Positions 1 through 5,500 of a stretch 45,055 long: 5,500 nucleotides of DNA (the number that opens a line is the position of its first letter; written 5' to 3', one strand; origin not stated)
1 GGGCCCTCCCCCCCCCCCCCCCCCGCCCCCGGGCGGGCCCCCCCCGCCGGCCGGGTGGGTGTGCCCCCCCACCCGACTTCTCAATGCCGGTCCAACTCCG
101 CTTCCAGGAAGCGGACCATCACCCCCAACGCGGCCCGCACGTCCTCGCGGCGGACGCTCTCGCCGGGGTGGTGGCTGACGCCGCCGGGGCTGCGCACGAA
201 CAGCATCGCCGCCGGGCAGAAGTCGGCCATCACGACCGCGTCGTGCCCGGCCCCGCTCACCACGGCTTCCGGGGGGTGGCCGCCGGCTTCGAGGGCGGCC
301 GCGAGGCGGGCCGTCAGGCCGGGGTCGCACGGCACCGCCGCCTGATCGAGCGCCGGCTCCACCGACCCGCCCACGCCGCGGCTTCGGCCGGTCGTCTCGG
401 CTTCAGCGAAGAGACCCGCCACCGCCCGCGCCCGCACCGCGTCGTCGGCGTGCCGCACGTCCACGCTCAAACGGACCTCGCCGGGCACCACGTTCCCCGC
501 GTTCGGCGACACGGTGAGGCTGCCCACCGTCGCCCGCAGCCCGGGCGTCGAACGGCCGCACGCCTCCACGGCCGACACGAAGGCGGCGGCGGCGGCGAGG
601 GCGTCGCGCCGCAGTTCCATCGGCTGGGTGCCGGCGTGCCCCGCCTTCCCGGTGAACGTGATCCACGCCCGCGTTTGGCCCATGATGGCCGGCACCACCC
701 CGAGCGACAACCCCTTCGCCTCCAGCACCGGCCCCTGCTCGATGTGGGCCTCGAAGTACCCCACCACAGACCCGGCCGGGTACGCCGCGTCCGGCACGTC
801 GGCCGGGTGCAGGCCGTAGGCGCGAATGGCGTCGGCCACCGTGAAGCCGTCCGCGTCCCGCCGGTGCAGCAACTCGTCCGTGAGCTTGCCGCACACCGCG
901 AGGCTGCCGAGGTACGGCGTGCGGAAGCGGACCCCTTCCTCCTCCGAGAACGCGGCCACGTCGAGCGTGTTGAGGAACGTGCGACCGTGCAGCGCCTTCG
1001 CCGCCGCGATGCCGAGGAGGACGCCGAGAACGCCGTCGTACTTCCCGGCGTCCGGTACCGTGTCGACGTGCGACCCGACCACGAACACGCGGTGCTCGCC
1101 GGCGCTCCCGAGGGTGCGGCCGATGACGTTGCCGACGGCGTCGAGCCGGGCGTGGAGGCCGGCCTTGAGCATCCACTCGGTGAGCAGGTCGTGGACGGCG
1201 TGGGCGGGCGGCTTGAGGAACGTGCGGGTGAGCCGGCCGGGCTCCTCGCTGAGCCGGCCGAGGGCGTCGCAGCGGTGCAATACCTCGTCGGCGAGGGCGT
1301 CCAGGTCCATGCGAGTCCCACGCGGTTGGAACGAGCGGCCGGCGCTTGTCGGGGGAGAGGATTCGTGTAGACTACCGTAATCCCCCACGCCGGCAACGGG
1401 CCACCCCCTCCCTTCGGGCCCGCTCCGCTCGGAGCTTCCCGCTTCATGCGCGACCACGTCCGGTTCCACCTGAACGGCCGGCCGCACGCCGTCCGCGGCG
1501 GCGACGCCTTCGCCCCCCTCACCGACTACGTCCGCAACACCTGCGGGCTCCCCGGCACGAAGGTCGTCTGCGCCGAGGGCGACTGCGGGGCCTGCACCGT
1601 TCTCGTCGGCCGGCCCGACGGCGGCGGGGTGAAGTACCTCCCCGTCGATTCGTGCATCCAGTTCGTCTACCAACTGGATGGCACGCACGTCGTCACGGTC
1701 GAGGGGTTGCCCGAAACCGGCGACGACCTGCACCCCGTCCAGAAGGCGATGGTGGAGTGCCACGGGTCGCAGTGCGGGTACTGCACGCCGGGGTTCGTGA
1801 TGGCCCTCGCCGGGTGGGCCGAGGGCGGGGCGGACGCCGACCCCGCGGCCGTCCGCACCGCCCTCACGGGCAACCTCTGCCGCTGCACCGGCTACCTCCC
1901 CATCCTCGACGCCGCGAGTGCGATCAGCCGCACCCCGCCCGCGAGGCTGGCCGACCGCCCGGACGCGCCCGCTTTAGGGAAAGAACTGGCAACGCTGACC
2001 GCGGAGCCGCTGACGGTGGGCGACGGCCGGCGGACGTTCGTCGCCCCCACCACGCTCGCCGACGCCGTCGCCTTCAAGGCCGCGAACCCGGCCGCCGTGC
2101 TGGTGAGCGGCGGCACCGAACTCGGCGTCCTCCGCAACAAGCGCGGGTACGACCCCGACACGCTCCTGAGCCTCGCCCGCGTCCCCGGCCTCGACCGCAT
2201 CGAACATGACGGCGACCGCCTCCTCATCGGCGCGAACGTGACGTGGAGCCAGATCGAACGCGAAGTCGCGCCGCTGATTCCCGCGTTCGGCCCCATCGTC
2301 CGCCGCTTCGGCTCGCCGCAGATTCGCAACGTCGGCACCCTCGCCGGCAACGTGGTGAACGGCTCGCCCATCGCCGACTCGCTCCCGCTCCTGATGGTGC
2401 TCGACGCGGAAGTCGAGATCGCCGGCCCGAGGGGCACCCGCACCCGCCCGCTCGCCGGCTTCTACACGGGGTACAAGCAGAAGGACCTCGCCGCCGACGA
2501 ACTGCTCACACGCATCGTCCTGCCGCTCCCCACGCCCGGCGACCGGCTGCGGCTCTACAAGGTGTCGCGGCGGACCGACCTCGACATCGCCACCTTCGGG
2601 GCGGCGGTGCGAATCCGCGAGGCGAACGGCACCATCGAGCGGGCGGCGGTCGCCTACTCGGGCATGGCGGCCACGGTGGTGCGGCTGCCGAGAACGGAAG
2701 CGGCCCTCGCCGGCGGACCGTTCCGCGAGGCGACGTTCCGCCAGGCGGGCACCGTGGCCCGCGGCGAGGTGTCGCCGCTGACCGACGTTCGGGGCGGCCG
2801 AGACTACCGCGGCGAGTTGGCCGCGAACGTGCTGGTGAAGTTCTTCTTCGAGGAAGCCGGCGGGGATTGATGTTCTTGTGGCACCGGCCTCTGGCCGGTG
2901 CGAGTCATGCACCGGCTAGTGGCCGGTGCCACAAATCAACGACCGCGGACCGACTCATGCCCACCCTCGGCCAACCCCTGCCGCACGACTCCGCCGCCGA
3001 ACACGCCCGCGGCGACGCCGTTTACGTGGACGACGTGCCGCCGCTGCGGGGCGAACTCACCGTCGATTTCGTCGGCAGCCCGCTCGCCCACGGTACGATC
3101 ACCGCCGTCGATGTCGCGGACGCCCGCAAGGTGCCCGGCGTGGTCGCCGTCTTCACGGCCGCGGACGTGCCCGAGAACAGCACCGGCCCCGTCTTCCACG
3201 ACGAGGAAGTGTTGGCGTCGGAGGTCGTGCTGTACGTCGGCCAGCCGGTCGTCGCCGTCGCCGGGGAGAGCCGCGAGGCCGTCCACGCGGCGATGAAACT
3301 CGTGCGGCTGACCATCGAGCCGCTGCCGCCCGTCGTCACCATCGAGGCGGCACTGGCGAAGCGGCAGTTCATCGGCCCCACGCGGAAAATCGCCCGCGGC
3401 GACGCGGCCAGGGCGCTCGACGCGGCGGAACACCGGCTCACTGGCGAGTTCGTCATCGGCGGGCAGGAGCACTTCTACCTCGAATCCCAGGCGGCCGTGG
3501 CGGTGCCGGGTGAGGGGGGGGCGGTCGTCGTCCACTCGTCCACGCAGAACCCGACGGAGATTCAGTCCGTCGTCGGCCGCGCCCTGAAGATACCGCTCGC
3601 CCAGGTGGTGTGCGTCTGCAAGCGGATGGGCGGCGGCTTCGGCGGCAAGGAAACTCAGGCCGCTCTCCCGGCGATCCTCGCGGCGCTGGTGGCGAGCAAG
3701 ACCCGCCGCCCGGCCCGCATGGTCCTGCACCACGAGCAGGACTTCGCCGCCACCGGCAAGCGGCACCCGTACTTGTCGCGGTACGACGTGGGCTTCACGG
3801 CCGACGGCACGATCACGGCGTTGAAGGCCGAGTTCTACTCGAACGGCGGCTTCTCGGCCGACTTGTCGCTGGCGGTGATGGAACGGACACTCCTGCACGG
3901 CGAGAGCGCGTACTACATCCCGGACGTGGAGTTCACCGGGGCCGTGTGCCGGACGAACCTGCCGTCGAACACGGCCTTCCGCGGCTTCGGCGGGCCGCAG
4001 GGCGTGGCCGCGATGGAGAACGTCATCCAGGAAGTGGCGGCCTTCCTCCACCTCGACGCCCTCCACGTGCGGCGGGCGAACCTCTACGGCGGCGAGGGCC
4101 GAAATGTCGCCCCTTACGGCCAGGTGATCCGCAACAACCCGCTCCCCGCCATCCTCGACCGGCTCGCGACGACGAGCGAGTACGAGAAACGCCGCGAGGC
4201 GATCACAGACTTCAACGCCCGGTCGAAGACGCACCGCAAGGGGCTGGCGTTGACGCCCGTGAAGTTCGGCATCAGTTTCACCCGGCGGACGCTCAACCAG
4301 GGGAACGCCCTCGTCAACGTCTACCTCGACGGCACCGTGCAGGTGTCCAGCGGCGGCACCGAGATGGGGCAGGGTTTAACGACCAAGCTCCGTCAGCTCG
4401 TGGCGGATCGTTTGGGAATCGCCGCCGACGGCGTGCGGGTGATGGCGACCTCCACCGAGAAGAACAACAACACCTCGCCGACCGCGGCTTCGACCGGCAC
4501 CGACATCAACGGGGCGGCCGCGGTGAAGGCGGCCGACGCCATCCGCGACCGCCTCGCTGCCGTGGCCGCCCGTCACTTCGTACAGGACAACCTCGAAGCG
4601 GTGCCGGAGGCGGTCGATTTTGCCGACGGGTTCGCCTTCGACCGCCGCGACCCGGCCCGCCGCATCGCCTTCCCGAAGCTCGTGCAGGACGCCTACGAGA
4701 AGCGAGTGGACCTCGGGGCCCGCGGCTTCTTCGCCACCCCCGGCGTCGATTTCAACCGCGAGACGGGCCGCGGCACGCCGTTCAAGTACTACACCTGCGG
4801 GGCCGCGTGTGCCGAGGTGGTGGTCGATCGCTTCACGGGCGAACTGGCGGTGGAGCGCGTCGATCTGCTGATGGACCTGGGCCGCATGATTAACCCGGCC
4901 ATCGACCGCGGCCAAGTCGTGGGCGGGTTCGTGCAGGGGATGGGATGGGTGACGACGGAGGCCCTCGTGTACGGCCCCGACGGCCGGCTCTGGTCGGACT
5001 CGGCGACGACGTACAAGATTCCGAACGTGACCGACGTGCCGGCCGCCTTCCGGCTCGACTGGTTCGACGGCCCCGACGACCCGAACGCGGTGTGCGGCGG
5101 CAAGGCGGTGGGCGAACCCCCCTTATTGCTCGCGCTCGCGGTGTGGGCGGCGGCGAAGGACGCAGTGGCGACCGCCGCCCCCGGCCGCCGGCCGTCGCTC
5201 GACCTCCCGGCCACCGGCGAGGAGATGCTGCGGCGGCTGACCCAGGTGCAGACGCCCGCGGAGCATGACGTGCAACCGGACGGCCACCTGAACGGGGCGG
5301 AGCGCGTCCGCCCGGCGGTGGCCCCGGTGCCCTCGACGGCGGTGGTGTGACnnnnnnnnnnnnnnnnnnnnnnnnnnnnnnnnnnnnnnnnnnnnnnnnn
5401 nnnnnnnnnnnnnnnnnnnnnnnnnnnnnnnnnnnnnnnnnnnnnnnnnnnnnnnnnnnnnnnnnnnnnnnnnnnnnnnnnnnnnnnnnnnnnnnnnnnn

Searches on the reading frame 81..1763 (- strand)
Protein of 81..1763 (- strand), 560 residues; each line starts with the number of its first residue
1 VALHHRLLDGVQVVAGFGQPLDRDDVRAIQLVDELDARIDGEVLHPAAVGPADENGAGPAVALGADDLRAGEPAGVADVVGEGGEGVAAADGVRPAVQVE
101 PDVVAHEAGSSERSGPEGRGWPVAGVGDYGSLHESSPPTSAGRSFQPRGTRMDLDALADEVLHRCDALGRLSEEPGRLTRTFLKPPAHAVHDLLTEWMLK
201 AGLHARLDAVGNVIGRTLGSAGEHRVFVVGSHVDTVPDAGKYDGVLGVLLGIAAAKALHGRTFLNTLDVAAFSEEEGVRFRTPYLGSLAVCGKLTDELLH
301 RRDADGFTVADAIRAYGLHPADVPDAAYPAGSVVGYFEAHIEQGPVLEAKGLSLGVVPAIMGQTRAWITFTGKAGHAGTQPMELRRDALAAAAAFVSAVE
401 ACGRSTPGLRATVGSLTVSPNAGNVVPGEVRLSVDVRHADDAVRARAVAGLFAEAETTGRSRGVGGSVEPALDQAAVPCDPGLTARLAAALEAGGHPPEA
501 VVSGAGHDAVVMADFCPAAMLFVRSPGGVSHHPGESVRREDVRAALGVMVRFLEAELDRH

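Call 63: search_protein_families(library=pfam, max_evalue=0.00001, proteins=[window:81-1763:-])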
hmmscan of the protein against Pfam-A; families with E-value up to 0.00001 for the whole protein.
window:81-1763:- (560 aa): 2 families
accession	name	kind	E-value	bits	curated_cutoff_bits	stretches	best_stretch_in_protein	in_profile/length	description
PF01546.33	Peptidase_M20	-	4.6e-19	69.6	24.6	1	229-554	2-205/206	Peptidase family M20/M25/M40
PF07687.19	M20_dimer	-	4.7e-07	30.2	21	1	362-449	5-93/107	Peptidase dimerisation domain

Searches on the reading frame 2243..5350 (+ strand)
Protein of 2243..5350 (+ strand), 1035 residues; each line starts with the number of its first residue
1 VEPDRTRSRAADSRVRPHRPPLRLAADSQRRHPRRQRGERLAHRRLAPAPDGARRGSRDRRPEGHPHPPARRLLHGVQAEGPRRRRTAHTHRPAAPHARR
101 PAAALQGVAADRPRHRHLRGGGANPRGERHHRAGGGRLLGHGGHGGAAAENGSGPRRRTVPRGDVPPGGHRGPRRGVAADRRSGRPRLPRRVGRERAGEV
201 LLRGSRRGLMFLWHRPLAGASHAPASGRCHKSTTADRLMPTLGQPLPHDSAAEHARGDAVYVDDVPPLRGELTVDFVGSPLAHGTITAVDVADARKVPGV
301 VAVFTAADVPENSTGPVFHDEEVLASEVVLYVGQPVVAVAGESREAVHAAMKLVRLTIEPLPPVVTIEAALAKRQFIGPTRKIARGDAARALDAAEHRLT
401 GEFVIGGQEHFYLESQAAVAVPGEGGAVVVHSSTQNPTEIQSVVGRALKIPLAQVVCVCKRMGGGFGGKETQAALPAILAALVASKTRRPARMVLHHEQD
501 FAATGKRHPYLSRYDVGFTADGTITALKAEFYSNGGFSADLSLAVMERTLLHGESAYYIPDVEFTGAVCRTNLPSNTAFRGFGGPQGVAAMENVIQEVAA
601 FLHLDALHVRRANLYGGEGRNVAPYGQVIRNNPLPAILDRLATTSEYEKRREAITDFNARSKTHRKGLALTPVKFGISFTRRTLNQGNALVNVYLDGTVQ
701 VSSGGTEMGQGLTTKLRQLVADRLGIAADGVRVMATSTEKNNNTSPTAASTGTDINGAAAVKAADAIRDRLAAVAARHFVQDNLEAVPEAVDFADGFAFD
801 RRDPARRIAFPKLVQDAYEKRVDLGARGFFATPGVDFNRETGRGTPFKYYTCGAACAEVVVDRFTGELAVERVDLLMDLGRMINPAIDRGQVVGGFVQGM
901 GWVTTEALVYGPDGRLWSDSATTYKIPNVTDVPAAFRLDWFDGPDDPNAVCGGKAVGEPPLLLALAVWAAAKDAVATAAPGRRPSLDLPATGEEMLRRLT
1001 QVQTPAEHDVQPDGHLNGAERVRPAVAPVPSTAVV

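Call 63: search_protein_families(library=pfam, max_evalue=0.00001, proteins=[window:2243-5350:+])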
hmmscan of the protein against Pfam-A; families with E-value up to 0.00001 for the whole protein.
window:2243-5350:+ (1035 aa): 3 families
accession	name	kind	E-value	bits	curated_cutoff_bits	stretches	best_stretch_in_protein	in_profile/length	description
PF20256.3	MoCoBD_2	-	5.8e-88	295.5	27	1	641-933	2-283/283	Molybdopterin cofactor-binding domain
PF02738.23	MoCoBD_1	-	4.7e-84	281.7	27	1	382-614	12-244/244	Molybdopterin cofactor-binding domain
PF01315.27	Ald_Xan_dh_C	-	5e-24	85.2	31.3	1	257-362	2-110/110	Aldehyde oxidase and xanthine dehydrogenase, a/b hammerhead domain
